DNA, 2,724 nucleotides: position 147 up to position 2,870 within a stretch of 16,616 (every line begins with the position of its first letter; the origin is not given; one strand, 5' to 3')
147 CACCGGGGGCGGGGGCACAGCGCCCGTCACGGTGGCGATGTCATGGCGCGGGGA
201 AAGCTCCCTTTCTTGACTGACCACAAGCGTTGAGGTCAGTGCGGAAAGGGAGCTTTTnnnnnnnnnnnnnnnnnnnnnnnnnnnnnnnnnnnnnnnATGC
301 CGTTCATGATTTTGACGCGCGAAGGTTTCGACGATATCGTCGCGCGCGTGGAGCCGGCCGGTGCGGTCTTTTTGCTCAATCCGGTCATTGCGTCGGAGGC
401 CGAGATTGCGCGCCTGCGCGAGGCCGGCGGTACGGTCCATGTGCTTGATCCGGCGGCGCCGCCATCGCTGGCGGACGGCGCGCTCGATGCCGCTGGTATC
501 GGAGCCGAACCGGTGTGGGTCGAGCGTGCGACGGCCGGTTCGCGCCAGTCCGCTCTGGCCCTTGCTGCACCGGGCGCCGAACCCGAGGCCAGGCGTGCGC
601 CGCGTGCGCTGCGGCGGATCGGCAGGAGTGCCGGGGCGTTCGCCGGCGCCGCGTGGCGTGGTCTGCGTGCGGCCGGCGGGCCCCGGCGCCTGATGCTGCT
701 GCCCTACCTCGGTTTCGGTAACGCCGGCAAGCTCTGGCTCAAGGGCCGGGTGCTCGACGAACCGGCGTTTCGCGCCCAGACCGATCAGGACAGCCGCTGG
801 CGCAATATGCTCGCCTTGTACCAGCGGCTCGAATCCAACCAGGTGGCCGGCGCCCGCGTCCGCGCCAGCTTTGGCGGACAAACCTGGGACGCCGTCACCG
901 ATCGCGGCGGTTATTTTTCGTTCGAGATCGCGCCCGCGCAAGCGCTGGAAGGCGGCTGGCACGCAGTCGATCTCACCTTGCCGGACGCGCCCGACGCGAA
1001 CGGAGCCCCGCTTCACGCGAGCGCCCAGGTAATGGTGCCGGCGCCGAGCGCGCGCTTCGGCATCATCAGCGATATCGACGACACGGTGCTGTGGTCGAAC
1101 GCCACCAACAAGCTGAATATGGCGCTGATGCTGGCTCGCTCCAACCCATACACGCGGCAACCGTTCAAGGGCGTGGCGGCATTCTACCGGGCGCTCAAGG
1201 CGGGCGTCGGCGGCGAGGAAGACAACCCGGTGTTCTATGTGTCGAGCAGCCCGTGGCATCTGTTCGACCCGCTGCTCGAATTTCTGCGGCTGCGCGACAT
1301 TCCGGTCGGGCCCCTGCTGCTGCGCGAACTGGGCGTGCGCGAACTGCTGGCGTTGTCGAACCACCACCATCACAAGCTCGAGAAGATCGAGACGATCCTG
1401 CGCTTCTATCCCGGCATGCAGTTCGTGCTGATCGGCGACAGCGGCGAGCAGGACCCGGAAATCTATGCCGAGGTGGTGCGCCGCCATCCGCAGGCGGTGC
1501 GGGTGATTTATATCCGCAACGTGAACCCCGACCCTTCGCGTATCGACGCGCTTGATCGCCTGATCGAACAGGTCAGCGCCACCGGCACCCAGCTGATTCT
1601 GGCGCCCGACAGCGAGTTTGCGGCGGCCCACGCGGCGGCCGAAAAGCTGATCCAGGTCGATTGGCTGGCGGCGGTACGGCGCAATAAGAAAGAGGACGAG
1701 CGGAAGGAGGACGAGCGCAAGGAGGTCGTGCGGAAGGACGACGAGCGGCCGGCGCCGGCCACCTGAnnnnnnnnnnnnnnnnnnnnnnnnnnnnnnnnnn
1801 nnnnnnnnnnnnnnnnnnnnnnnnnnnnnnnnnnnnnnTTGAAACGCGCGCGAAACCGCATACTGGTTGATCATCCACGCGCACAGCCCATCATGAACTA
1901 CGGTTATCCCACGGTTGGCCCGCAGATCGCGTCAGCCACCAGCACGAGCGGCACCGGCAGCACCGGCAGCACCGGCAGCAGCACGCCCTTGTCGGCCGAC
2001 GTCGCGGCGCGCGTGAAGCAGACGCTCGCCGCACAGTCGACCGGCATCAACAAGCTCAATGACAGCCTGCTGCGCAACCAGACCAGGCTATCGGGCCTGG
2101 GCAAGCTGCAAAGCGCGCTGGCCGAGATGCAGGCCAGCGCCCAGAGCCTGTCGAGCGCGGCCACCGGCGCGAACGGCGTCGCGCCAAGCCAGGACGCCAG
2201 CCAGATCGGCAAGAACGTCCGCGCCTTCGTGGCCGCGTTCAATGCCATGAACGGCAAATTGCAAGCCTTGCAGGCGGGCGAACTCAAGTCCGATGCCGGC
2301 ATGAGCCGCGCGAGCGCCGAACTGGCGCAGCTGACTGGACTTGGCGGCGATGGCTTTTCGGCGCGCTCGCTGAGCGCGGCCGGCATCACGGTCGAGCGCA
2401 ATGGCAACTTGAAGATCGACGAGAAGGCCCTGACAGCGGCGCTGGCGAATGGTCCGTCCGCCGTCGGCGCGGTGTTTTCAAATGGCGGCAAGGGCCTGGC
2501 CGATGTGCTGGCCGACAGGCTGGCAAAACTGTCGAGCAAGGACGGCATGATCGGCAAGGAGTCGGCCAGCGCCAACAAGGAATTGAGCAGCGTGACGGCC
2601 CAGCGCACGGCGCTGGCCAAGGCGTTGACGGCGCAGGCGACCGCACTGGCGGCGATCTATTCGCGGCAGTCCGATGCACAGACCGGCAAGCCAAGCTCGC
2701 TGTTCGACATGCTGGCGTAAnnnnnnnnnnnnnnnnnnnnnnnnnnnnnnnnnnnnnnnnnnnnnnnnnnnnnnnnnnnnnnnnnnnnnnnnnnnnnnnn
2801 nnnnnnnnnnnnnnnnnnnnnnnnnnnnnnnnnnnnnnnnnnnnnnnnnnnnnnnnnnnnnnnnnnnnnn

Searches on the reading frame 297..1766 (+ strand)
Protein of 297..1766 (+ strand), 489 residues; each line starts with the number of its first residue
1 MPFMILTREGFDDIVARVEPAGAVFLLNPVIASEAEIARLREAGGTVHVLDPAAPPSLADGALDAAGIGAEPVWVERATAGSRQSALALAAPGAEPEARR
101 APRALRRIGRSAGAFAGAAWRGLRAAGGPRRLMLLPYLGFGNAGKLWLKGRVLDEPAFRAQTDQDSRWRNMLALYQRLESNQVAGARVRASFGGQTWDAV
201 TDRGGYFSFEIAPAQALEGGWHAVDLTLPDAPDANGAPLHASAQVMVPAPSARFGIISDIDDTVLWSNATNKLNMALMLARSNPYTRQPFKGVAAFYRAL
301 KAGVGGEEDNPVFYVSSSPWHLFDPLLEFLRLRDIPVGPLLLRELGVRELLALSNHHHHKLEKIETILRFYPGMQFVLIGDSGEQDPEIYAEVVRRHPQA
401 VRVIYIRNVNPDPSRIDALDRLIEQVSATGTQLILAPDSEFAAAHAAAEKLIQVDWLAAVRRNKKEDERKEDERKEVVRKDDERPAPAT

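Call 8: search_protein_families(library=pfam, proteins=[window:297-1766:+], max_evalue=0.001)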
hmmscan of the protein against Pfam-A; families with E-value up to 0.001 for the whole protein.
window:297-1766:+ (489 aa): 1 family
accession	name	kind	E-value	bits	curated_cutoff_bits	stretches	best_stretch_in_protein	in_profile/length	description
PF09949.15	APP1_cat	-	4.3e-48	163.6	27.1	1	254-408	1-154/154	Phosphatidate phosphatase APP1, catalytic domain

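Call 14: search_protein_families(library=ncbifam, proteins=[window:297-1766:+], max_evalue=10)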
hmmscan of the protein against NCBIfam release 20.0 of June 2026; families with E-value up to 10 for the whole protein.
window:297-1766:+ (489 aa): 1 family
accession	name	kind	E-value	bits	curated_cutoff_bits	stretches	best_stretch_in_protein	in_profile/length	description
NF033510.3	Ca_tandemer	repeat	0.0027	18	50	1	183-231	41-91/96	Ca2+-stabilized repeat-containing adhesin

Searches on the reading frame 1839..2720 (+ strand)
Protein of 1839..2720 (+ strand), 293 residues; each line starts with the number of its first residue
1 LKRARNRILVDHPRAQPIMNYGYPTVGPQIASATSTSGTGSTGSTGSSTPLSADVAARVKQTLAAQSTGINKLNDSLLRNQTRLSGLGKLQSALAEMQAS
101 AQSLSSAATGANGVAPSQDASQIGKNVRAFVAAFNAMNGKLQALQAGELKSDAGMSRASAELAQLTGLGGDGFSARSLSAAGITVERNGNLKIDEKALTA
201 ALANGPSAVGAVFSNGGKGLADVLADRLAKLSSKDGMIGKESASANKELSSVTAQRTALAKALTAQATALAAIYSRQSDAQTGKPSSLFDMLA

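Call 8: search_protein_families(library=pfam, proteins=[window:1839-2720:+], max_evalue=0.001)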
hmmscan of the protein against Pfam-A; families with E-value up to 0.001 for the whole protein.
window:1839-2720:+ (293 aa): 2 families
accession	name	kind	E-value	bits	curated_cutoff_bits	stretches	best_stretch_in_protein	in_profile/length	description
PF07195.17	FliD_C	-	1.2e-17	64.6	25.4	1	113-272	42-222/236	Flagellar hook-associated protein 2 C-terminus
PF02465.23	FliD_N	-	0.00019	22.4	24.8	1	54-110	4-60/97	Flagellar hook-associated protein 2 N-terminus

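Call 14: search_protein_families(library=ncbifam, proteins=[window:1839-2720:+], max_evalue=10)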
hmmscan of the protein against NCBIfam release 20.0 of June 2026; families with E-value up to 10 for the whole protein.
window:1839-2720:+ (293 aa): 5 families
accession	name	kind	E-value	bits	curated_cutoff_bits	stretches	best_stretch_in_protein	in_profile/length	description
NF005281.0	PRK06798.1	equivalog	9.2e-11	41.4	375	1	145-254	288-393/440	flagellar hook-associated protein 2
NF009400.1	PRK12765.1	equivalog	3.4e-09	35.8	448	3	109-215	285-398/596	flagellar filament capping protein FliD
NF005955.1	PRK08032.1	equivalog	2.3e-08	33.5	387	2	142-265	307-434/465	flagellar filament capping protein FliD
NF005833.0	PRK07737.1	equivalog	0.041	12.9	444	1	176-226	360-421/501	flagellar hook-associated protein 2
TIGR04211.1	SH3_and_anchor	equivalog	0.87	9.2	65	1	223-281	70-128/198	TIGR04211 family SH3 domain-containing protein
